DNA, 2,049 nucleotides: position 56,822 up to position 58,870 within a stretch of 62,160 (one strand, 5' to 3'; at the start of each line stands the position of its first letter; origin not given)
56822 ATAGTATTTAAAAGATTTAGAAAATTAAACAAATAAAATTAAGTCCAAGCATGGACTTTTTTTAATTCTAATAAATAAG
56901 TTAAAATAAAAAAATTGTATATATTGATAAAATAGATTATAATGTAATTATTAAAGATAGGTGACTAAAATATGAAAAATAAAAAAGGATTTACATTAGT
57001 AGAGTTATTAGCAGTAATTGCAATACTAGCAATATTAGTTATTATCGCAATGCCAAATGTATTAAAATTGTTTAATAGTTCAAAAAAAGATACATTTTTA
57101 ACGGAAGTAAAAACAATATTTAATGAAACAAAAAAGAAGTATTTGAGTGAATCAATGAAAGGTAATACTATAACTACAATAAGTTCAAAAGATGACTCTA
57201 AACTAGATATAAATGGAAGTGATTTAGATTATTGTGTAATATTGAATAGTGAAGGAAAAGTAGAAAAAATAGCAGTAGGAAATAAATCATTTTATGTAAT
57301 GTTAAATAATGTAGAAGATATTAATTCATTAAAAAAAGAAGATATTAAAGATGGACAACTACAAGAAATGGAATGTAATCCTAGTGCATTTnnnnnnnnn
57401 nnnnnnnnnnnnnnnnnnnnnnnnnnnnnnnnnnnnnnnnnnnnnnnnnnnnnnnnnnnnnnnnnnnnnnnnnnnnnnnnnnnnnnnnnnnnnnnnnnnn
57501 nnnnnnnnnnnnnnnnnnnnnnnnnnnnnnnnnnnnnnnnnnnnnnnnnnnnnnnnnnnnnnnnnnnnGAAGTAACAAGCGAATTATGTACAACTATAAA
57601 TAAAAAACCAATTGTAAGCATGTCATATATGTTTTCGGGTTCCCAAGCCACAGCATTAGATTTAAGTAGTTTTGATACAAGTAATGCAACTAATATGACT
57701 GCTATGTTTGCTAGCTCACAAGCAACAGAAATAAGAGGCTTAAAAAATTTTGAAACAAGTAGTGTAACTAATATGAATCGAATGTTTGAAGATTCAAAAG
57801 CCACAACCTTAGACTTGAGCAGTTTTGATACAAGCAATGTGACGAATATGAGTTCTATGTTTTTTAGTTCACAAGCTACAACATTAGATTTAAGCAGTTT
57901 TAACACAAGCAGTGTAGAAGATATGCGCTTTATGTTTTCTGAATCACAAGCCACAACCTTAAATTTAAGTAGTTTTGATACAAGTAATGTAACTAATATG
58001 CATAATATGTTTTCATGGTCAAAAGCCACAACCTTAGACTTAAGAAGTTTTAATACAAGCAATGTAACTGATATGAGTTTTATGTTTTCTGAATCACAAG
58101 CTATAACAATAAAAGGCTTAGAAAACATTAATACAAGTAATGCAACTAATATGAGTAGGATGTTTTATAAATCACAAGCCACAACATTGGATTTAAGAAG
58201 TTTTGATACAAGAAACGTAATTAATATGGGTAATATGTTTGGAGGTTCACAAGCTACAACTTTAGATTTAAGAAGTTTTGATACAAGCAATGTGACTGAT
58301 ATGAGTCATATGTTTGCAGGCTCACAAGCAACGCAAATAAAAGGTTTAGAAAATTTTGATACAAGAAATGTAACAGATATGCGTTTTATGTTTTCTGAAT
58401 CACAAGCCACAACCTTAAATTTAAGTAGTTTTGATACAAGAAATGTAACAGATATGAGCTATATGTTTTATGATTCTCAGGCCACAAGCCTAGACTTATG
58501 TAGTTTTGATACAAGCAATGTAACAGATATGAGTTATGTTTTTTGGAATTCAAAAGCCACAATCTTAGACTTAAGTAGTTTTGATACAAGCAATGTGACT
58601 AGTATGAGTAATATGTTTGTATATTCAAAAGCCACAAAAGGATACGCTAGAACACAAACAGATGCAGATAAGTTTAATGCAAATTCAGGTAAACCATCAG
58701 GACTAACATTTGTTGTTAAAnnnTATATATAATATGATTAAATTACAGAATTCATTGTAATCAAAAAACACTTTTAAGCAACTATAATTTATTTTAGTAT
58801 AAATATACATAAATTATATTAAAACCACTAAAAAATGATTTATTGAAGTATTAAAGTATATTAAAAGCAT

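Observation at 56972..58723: Orphan modular pilin: a class III (prepilin) signal fused to a DUF285/BspA-type leucine-rich-repeat array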

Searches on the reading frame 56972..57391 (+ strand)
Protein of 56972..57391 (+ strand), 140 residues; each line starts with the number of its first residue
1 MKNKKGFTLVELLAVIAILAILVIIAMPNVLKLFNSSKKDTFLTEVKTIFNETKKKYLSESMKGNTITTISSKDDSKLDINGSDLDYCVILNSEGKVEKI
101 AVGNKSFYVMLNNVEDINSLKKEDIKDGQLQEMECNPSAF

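Call 52: search_solved_structures(query=A2, max_evalue=1)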
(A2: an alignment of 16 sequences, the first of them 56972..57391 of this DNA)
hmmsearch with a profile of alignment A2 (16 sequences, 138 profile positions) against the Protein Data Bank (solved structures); distinct sequences matched with E-value up to 1: 24.
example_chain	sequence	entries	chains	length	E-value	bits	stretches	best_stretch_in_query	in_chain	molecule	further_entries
9egp_A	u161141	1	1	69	8e-14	55.4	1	2-61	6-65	Geopilin domain 1 protein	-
7tgg_A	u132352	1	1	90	4e-12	49.9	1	2-61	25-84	Geopilin domain 1 protein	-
8tj2_C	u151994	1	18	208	1.7e-10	44.6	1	7-61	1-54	Type IV major pilin protein PilA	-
9lab_B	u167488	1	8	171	9.9e-10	42.2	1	1-42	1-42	MSHA major pilin subunit MshA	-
8pfb_G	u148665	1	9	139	1.2e-09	42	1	7-58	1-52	Type IV pilin PilE1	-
6xxd_A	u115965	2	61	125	1.4e-09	41.7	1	7-96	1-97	PilA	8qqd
2m7g_A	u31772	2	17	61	4.3e-09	40.1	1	7-61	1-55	Geopilin domain 1 protein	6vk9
8qqj_J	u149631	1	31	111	3.8e-08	37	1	7-52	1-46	Type IV narrow pilus major component PilA5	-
6xxe_A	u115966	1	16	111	4.9e-08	36.7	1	7-52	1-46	Uncharacterized protein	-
1ay2_A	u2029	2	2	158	9.2e-08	35.8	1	7-129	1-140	TYPE 4 PILIN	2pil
2hi2_A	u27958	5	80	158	1.2e-07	35.5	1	7-129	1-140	Fimbrial protein | PilA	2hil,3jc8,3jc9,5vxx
9laa_A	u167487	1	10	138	2.1e-07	34.7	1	2-37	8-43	Type IV pilin protein PilA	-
1oqw_A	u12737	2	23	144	3.7e-07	33.8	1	7-59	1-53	Fimbrial protein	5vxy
8tob_GA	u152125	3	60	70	5.2e-07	33.4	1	8-55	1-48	Fimbrial protein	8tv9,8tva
8tum_e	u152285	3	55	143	5.8e-07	33.2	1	7-60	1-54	Type IV major pilin protein PilA | Pilin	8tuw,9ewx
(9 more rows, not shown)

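Call 57: search_protein_representatives(protein=window:56972-57391:+)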
Query: 140 residues. Proteins with E-value up to 0.001 (for the whole library): 11447; up to 1e-10: 945; up to 1e-30: 36. The best 150 are listed.
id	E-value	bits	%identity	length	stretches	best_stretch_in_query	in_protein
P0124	4.7e-74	262.3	91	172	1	1-140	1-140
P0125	1.3e-55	202.8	67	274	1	3-140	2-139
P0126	2.7e-51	188.9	64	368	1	3-140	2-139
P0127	9.5e-50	183.9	66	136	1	3-136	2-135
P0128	1.7e-48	179.8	59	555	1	1-140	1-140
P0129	7.2e-45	168.1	60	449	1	3-136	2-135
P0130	8.8e-45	167.8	61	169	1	3-138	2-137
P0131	4.3e-44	165.6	56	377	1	1-140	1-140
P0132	1.6e-42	160.5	60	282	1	2-136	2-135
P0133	2.0e-41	156.9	60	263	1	3-135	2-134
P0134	7.8e-40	151.8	57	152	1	1-137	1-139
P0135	8.0e-40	151.8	56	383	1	3-138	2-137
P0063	1.1e-39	151.3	55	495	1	1-137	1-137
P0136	3.5e-39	149.7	62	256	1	2-127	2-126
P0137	4.1e-39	149.5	56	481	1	1-138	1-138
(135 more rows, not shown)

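Call 59: predict_structure(alignment_id=A2)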
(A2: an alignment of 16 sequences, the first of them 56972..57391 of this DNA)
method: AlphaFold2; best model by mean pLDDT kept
length: 140 residues; sequences in the alignment: 16
mean_pLDDT: 84.9   pTM: 0.70
mean pLDDT of the five models: 84.9, 84.1, 83.9, 83.6, 83.5
residues with pLDDT >= 90: 40; 70-90: 91; 50-70: 8; < 50: 1
segments of 3 or more residues with pLDDT < 50: none
pLDDT, mean of each block of 10 residues (from residue 1): 66 89 88 88 91 89 88 84 80 88 91 83 88 76
secondary structure, 60 per line:
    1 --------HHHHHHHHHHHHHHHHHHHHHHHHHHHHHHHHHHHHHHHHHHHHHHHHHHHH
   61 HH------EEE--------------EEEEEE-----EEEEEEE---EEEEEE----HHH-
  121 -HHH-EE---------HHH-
elements in order: H9-62 E69-71 E86-91 E97-103 E107-112

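Call 63: search_protein_families(library=pfam, alignment_id=A3, max_evalue=0.001)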
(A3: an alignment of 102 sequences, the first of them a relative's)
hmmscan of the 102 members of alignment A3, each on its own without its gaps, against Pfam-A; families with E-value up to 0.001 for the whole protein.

A. member 1, P0125 (274 aa): 2 families
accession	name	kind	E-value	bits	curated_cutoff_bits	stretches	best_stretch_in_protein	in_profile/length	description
PF03382.20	DUF285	-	3e-12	46.8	25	1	214-270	28-83/120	Mycoplasma protein of unknown function, DUF285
PF07963.17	N_methyl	-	4.6e-07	29.6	21.2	1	2-25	3-26/27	Prokaryotic N-terminal methylation motif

B. families by the number of members that match (of 102 scanned): 30 families (the first 25 are shown)
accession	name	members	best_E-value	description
PF07963.17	N_methyl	101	6.9e-09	Prokaryotic N-terminal methylation motif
PF03382.20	DUF285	34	4.4e-71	Mycoplasma protein of unknown function, DUF285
PF09479.16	Flg_new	8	2.8e-18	Listeria-Bacteroides repeat domain (List_Bact_rpt)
PF19789.6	DUF6273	6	2.2e-19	Domain of unknown function (DUF6273)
PF13306.12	LRR_5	3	6.8e-38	BspA type Leucine rich repeat region (6 copies)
PF12810.13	ALK_LTK_GRD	2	1.4e-52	ALK/LTK, Glycine-rich domain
PF13855.12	LRR_8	2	7.6e-10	Leucine rich repeat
PF12799.13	LRR_4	2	5.4e-08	Leucine Rich repeats (2 copies)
PF01827.32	FTH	2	6.5e-07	FTH domain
PF23952.1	LRR_EndoS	2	0.00032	Endo-beta-N-acetylglucosaminidase EndoS LRR domain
PF00404.24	Dockerin_1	1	8.9e-67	Dockerin type I domain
PF07591.16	PT-HINT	1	8.6e-18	Pretoxin HINT domain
PF21722.4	Gly_rich_2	1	4e-14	Glycine-rich domain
PF13229.12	Beta_helix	1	1.6e-11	Right handed beta helix region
PF13202.12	EF-hand_5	1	4.1e-10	EF hand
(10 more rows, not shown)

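Call 64: fold_search(model_id=the predicted structure, library=pdb)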
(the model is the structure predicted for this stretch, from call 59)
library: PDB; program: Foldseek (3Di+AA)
matches with E <= 10: 319; with E <= 0.001: 0
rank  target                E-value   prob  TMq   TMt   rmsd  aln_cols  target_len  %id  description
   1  8zdj_A                2.4e-01  0.15  0.18  0.06   5.0        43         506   19  Cryo-EM structure of Mycobacteriophage Douge genome-packed connector (gp5, gp9, gp10, gp12 and gp13) (released 2025-06-25)
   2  6fz3_A                3.1e-01  0.09  0.16  0.07  16.8        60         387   12  Human N-myristoyltransferase (NMT1) with Myristoyl-CoA and inhibitor bound (released 2019-03-27)
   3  5npq_A                4.2e-01  0.08  0.15  0.06  12.9        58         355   17  Human N-myristoyltransferase 1 (MNT1) with Myristoyl-CoA analogue X10 bound (released 2018-05-30)
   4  3iu1_B                4.2e-01  0.07  0.15  0.06  15.9        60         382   15  Crystal Structure of human type-I N-myristoyltransferase with bound myristoyl-CoA (released 2009-09-15)
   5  9qqb_MA               4.8e-01  0.06  0.15  0.07  15.9        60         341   13  Quaternary complex of a translating ribosome, NAC, NMT1, and NatA (released 2025-07-16)
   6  8q3s_A                5.1e-01  0.06  0.15  0.06  15.2        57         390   18  HsNMT1 in complex with both MyrCoA and GNCFSKAR inhibitor peptide (released 2024-08-14)
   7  6sk8_A                5.4e-01  0.08  0.16  0.07  16.8        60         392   12  DeltaC3 C-terminal truncation of HsNMT1 in complex with MyrCoA and GDCFSKPR substrates (released 2020-03-18)
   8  3iu2_B                5.4e-01  0.06  0.15  0.06  14.4        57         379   18  Crystal Structure of human type-I N-myristoyltransferase with bound myristoyl-CoA and inhibitor DDD90096 (released 2009-09-15)
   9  6qrm_B                5.4e-01  0.06  0.15  0.06  15.0        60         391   15  HsNMT1 in complex with both MyrCoA and GNCFSKRRAA substrates (released 2020-03-18)
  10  7owm_B                5.8e-01  0.06  0.14  0.06  15.3        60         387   15  HsNMT1 in complex with both MyrCoA and HCPA substrate peptide GKQNSKLR (released 2022-12-21)
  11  6ehj_B                6.2e-01  0.07  0.16  0.07  17.0        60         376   12  Human N-myristoyltransferase (NMT1) with Myristoyl-CoA and peptide bound (released 2019-03-27)
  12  3iu1_A                6.2e-01  0.07  0.16  0.07  16.9        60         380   12  Crystal Structure of human type-I N-myristoyltransferase with bound myristoyl-CoA (released 2009-09-15)
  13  7owu_B                6.2e-01  0.07  0.16  0.06  16.8        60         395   12  HsNMT1 in complex with both CoA and Myr-ANCFSKPR peptide (released 2022-12-21)
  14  8q3d_B                6.2e-01  0.06  0.15  0.06  15.9        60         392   15  HsNMT1 in complex with both MyrCoA and GNCFSKPR(NH2) inhibitor peptide (released 2024-08-14)
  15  2p6e_C                6.6e-01  0.12  0.14  0.05  13.4        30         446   20  Crystal structures of Saccharomyces cerevisiae N-myristoyltransferase with bound myristoyl-CoA (released 2007-06-12)
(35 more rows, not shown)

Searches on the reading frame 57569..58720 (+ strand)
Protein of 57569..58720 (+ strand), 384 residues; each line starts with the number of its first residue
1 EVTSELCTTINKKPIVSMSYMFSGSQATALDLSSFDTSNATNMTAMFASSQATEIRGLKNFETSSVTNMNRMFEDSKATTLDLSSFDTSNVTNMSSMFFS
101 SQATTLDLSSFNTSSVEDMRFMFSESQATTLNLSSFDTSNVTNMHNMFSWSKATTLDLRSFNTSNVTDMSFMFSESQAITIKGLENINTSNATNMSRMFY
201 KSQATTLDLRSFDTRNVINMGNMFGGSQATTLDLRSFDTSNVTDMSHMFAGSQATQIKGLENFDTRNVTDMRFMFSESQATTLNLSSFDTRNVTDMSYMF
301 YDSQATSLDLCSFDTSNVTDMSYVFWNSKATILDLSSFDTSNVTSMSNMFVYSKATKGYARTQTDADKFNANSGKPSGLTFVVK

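Call 75: search_solved_structures(query=window:57569-58720:+, max_evalue=0.01)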
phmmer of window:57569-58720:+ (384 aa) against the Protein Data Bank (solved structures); distinct sequences matched with E-value up to 0.01: 0.
